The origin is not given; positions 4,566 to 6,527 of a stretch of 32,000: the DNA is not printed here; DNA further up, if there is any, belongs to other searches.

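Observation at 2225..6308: B12 acyl-CoA mutase, LLM (F420-type) oxidoreductase and family III CoA-transferase form one translationally coupled cistron chain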

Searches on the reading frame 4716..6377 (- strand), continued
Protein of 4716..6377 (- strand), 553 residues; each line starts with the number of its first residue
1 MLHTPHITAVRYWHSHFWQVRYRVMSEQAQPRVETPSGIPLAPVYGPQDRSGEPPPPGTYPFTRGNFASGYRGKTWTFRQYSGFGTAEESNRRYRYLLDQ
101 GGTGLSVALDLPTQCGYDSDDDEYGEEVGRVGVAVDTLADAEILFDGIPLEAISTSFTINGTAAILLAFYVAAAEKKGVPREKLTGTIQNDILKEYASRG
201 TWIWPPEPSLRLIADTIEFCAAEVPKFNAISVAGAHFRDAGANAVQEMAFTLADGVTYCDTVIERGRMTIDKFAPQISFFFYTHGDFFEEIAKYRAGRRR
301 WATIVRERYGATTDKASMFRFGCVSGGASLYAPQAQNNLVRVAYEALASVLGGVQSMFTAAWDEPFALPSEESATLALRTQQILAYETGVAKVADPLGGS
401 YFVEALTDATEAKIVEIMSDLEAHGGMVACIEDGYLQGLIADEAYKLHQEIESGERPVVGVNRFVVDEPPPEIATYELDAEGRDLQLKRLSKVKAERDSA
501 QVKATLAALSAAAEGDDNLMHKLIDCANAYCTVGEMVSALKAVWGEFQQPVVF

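Call 13: find_related_loci(query=window:4716-6305:-, collection=genome_contigs, flank=10000)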
Query window:4716-6305:- (529 aa) in genome_contigs; peptide patterns used: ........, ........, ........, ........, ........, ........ (x = any residue, [..] = any of these).
600 stretches matched a pattern (row limit reached: there are more); 556 encode a relative of the query (tblastn E <= 1e-3); the best 80 are kept; 80 distinct loci.
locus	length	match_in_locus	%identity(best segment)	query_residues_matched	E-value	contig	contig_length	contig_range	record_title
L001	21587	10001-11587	93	1-529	0e+0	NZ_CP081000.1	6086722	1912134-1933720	Mycolicibacterium senegalense strain ATCC 35796 chromosome, complete genome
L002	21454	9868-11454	93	1-529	0e+0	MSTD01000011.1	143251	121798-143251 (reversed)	Mycolicibacterium porcinum strain HMC1 PROKKA_contig000012, whole genome shotgun sequence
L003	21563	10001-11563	93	9-529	0e+0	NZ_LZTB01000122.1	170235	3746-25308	Mycobacterium sp. 852013-50091_SCH5140682 contig_8, whole genome shotgun sequence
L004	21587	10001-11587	93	1-529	0e+0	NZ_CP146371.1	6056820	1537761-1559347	Mycobacterium sp. AMU20-3851 chromosome, complete genome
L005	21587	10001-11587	93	1-529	0e+0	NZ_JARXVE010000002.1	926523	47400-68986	Mycolicibacterium frederiksbergense strain AC80 Ga0498898_02, whole genome shotgun sequence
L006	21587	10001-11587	93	1-529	0e+0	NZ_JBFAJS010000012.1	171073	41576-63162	Mycobacterium sp. NPDC050441 NPDC050441_58_H4.ctg-0012, whole genome shotgun sequence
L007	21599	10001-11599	92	1-529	0e+0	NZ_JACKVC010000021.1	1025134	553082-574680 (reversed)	Mycolicibacterium porcinum strain DSM 44242 MPCMDSM44242_contig000021, whole genome shotgun sequence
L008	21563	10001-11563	94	9-529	0e+0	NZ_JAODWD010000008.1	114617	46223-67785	Mycobacterium deserti strain CPCC 205710 Scaffold8, whole genome shotgun sequence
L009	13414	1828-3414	92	1-529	0e+0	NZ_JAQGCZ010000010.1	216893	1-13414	Mycolicibacterium sp. BiH015 NODE_10_length_216893_cov_75.329464, whole genome shotgun sequence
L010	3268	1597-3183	92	1-529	0e+0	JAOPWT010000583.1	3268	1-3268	MAG: Mycobacterium sp. isolate RYN_181 scaffold_609452, whole genome shotgun sequence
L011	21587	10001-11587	92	1-529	0e+0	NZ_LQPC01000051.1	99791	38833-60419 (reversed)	Mycolicibacterium iranicum strain DSM 45541 contig_55, whole genome shotgun sequence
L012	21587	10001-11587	92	1-529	0e+0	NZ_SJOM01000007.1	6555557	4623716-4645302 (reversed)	Mycobacterium sp. DL99 Scaffold_1, whole genome shotgun sequence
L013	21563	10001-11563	94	9-529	0e+0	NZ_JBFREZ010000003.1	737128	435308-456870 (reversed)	Mycobacterium sp. 2YAF39 SCAFFOLD_2, whole genome shotgun sequence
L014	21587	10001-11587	92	1-529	0e+0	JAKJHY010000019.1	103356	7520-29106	Mycobacterium sp. MBM sequence019, whole genome shotgun sequence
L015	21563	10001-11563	93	9-529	0e+0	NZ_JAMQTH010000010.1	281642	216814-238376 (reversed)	Mycobacterium sp. 21AC1 NODE_10_length_281642_cov_94.983290, whole genome shotgun sequence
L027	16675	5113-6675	93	9-529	0e+0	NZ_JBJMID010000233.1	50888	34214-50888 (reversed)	MAG: Mycobacterium sp. isolate H3_16_all_fractions_metab_conc_118_66_0 k255_5677730, whole genome shotgun sequence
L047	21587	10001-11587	91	1-529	0e+0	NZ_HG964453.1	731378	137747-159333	Mycolicibacterium austroafricanum strain DSM 44191, whole genome shotgun sequence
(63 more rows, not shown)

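Call 17: search_solved_structures(query=window:4716-6305:-, show_alignments=2)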
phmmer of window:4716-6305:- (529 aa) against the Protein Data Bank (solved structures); distinct sequences matched with E-value up to 0.001: 11.
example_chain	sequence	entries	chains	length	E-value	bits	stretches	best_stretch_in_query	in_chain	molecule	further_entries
4r3u_A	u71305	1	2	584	9e-152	509.4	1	32-529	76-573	2-hydroxyisobutyryl-CoA mutase large subunit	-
8gju_J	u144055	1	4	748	1.9e-141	475.3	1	10-524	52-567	Methylmalonyl-CoA mutase, mitochondrial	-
2xij_A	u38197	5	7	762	2e-141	475.3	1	10-524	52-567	METHYLMALONYL-COA MUTASE, MITOCHONDRIAL | Methylmalonyl-CoA mutase, mitochondrial precursor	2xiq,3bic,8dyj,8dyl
6oxc_A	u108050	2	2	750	1.2e-120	406.7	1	10-524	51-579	Methylmalonyl-CoA mutase large subunit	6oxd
1req_A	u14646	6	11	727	1.8e-116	393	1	33-524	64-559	METHYLMALONYL-COA MUTASE | PROTEIN (METHYLMALONYL-COA MUTASE)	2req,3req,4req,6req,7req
5req_A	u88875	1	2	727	6.3e-116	391.2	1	33-524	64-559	PROTEIN (METHYLMALONYL-COA MUTASE ALPHA-SUBUNIT)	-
1e1c_A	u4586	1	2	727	4.4e-115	388.4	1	33-524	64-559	METHYLMALONYL-COA MUTASE ALPHA CHAIN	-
4xc6_A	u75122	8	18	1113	7.7e-74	252.3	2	158-525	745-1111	Isobutyryl-CoA mutase fused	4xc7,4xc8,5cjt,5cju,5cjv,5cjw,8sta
8ssl_A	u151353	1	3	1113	7.7e-74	252.3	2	158-525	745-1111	Fused isobutyryl-CoA mutase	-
1e1c_B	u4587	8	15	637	7.3e-27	97.3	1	9-440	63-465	METHYLMALONYL-COA MUTASE BETA CHAIN | METHYLMALONYL-COA MUTASE | PROTEIN (METHYLMALONYL-COA MUTASE BETA-SUBUNIT)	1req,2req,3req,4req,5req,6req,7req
6oxc_B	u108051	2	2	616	3.6e-22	81.8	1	197-441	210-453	Methylmalonyl-CoA mutase small subunit mutA | Methylmalonyl-CoA mutase small subunit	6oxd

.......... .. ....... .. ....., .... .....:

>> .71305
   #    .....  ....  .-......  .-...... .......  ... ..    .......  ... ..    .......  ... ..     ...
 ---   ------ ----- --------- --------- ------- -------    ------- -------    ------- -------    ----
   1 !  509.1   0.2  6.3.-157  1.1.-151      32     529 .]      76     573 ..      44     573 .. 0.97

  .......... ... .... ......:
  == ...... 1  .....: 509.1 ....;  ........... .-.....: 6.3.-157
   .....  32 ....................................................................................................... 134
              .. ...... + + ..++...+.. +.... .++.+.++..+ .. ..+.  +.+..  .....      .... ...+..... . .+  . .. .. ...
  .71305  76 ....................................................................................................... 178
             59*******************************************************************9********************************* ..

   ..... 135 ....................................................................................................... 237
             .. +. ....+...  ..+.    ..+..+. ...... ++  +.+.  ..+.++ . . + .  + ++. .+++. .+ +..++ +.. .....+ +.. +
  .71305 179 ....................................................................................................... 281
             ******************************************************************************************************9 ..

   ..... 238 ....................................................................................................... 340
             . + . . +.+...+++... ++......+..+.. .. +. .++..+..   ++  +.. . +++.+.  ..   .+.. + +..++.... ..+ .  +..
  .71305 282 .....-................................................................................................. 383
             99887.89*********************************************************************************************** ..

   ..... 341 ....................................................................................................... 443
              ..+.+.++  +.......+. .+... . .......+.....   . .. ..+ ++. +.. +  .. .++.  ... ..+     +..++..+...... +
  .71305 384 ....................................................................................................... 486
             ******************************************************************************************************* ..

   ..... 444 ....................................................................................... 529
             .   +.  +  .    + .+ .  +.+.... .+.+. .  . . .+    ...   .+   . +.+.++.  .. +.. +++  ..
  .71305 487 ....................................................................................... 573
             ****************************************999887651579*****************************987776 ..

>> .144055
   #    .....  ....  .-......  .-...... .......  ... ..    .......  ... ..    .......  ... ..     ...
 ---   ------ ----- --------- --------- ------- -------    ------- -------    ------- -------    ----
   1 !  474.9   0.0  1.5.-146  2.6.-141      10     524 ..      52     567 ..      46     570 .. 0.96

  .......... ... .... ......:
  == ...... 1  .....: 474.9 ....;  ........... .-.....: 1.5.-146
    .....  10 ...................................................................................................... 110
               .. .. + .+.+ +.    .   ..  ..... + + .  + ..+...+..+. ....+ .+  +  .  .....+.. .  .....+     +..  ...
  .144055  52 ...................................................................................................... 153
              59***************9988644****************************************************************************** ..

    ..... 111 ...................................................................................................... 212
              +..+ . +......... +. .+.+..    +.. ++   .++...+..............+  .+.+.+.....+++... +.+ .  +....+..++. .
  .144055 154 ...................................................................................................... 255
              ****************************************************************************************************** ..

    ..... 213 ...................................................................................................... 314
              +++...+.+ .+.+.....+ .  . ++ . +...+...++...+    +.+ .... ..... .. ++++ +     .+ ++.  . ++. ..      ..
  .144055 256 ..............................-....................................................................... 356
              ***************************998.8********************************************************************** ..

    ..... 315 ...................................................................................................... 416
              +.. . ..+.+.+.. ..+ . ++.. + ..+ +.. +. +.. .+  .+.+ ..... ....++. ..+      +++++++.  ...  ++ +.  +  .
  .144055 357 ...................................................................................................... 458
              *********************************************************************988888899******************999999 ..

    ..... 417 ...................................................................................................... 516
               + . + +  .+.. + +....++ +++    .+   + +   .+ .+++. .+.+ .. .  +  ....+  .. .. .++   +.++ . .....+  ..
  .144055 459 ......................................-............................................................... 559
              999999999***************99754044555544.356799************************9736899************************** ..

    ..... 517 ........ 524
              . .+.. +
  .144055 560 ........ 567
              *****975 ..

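Call 21: find_encoding_contigs(protein=P0119, flank=10000, max_places=2)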
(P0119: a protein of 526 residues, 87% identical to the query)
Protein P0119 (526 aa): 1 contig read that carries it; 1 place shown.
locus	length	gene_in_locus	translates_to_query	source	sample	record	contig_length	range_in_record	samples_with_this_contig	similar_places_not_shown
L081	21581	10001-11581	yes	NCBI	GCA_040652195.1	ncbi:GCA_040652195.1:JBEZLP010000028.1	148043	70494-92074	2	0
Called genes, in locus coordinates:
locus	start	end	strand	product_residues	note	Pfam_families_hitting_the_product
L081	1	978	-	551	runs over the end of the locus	PF00743:FMO-like, PF01266:DAO (faint), PF07992:Pyr_redox_2, PF13450:NAD_binding_8 (weak), PF13738:Pyr_redox_3, PF13434:Lys_Orn_oxgnase (weak)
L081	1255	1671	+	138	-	PF02627:CMD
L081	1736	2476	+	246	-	PF00106:adh_short, PF08659:KR, PF23441:SDR, PF13561:adh_short_C2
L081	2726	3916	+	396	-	PF01266:DAO (faint), PF07992:Pyr_redox_2, PF01593:Amino_oxidase (faint), PF00070:Pyr_redox, PF14759:Reductase_C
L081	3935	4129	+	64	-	PF13459:Fer4_15, PF13370:Fer4_13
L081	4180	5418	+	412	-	PF00067:p450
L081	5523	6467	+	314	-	PF00106:adh_short, PF08659:KR, PF13561:adh_short_C2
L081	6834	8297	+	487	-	PF00083:Sugar_tr (faint), PF07690:MFS_1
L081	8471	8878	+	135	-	-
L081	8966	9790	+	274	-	PF00106:adh_short (weak), PF13561:adh_short_C2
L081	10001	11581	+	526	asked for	PF01642:MM_CoA_mutase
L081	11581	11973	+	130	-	PF02310:B12-binding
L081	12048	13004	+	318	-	PF00296:Bac_luciferase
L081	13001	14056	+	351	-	PF02515:CoA_transf_3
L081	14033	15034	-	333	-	PF00970:FAD_binding_6, PF00175:NAD_binding_1, PF00111:Fer2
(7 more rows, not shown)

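Call 22: find_encoding_contigs(protein=P0081, flank=10000, max_places=2)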
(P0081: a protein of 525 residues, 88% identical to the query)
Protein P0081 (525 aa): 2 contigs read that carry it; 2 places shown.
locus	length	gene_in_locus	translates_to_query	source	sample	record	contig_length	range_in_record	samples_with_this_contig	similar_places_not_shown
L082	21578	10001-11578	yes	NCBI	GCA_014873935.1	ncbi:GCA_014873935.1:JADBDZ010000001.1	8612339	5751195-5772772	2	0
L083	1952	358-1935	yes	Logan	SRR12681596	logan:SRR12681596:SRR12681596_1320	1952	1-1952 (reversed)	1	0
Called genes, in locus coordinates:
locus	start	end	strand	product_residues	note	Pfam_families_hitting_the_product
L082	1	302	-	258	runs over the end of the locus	PF07859:Abhydrolase_3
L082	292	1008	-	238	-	PF00378:ECH_1, PF16113:ECH_2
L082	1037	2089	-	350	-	PF00970:FAD_binding_6 (weak), PF00175:NAD_binding_1, PF00111:Fer2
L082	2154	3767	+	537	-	PF00501:AMP-binding, PF13193:AMP-binding_C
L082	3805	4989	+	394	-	PF04909:Amidohydro_2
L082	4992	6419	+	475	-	PF00501:AMP-binding, PF13193:AMP-binding_C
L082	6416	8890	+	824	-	PF08376:NIT, PF02518:HATPase_c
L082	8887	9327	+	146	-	PF03259:Robl_LC7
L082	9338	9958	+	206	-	PF00009:GTP_EFTU (weak), PF03029:ATP_bind_1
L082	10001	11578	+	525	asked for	PF01642:MM_CoA_mutase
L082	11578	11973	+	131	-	PF02310:B12-binding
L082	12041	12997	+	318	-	PF00296:Bac_luciferase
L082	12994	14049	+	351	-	PF02515:CoA_transf_3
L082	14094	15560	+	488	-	PF00501:AMP-binding, PF13193:AMP-binding_C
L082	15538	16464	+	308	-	PF00441:Acyl-CoA_dh_1, PF08028:Acyl-CoA_dh_2 (weak)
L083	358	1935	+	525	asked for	PF01642:MM_CoA_mutase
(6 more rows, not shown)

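Call 23: find_encoding_contigs(protein=P0106, flank=10000, max_places=2)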
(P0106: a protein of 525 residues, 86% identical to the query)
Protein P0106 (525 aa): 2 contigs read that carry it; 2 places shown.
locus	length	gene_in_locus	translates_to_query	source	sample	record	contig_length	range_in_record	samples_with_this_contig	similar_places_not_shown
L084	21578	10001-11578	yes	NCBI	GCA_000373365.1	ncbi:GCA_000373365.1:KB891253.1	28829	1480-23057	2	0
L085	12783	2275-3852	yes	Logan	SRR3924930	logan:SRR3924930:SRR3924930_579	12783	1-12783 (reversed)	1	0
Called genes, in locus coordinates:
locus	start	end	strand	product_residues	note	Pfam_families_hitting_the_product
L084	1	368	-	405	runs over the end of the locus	PF02515:CoA_transf_3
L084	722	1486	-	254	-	PF00106:adh_short, PF01370:Epimerase, PF08659:KR, PF23441:SDR (faint), PF13561:adh_short_C2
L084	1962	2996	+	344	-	PF01113:DapB_N (weak), PF19328:DAP_DH_C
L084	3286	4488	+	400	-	PF02515:CoA_transf_3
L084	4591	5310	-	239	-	PF00378:ECH_1, PF16113:ECH_2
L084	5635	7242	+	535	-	PF00501:AMP-binding, PF13193:AMP-binding_C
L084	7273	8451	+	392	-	PF04909:Amidohydro_2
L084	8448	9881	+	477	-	PF00501:AMP-binding, PF13193:AMP-binding_C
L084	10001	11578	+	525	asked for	PF01642:MM_CoA_mutase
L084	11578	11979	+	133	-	PF02310:B12-binding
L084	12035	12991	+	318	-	PF00296:Bac_luciferase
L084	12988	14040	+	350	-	PF02515:CoA_transf_3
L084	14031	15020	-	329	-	PF00970:FAD_binding_6, PF00175:NAD_binding_1, PF00111:Fer2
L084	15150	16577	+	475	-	PF00501:AMP-binding, PF13193:AMP-binding_C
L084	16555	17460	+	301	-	PF00441:Acyl-CoA_dh_1, PF08028:Acyl-CoA_dh_2 (weak)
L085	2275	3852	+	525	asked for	PF01642:MM_CoA_mutase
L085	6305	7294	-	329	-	PF00970:FAD_binding_6, PF00175:NAD_binding_1, PF00111:Fer2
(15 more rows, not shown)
